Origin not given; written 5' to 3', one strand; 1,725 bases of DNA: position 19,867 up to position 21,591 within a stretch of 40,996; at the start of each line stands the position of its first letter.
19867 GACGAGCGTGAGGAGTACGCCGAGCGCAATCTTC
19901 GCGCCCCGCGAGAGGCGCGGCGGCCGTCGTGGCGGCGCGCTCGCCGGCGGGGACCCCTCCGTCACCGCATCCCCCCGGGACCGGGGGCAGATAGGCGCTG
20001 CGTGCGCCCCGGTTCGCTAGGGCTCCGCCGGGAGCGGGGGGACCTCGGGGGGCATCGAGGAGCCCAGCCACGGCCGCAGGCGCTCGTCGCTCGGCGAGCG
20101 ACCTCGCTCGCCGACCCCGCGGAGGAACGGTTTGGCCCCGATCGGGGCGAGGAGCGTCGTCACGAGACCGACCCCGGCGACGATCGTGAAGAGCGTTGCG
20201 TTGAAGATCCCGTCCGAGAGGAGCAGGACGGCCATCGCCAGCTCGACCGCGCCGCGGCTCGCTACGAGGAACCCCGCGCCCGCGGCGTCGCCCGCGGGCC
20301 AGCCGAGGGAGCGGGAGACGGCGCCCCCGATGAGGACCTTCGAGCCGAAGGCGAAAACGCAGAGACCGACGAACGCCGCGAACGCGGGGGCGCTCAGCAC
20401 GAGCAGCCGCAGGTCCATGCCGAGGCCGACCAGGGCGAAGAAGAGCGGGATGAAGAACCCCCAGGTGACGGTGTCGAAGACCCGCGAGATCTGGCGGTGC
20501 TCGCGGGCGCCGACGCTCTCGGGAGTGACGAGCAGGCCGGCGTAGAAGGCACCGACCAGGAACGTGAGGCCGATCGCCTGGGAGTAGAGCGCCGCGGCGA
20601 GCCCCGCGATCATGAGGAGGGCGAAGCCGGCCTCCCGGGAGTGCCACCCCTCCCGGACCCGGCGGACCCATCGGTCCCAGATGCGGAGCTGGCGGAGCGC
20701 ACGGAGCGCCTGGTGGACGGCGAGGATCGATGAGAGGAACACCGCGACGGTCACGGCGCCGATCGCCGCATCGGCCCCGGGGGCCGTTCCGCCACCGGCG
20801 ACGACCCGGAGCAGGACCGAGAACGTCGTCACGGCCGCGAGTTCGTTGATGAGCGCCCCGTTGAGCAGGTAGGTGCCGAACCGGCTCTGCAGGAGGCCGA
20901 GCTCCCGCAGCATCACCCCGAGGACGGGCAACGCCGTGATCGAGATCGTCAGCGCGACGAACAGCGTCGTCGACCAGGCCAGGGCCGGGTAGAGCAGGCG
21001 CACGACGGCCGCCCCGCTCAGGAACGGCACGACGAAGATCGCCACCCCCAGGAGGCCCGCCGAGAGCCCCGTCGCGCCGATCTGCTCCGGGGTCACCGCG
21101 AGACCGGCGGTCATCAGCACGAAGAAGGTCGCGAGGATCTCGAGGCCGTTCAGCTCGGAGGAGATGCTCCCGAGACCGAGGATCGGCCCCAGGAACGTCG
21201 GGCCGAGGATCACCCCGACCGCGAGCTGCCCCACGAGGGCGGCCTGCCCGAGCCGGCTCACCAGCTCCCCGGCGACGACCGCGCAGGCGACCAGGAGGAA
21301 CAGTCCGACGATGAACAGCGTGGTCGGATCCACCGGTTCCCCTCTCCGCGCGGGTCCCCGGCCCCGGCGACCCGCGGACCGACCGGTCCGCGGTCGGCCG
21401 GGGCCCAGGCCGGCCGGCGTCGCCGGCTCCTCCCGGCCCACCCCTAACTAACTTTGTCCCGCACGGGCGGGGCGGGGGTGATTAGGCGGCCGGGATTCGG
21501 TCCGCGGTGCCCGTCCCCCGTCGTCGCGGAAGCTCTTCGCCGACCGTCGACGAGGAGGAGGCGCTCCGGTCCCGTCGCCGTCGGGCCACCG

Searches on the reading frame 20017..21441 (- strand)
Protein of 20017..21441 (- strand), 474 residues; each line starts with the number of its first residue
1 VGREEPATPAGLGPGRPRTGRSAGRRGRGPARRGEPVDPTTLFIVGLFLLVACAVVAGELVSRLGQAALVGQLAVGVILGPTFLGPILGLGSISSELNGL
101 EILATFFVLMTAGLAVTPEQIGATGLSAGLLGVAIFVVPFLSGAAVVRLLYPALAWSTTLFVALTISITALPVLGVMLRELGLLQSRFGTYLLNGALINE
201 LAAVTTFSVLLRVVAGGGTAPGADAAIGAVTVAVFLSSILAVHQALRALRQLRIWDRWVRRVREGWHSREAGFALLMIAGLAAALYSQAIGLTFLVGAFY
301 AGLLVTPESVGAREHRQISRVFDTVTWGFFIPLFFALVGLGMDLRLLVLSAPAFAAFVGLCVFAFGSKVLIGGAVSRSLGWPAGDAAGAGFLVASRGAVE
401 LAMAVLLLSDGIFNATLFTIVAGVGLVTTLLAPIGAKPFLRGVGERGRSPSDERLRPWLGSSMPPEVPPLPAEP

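Call 23: search_protein_families(library=pfam, proteins=[window:20017-21441:-], max_evalue=0.001)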
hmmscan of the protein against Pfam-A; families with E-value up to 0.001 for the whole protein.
window:20017-21441:- (474 aa): 1 family
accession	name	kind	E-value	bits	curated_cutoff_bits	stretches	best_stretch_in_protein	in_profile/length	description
PF00999.27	Na_H_Exchanger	-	2.2e-38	132.6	26.2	1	54-441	4-374/375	Sodium/hydrogen exchanger, transmembrane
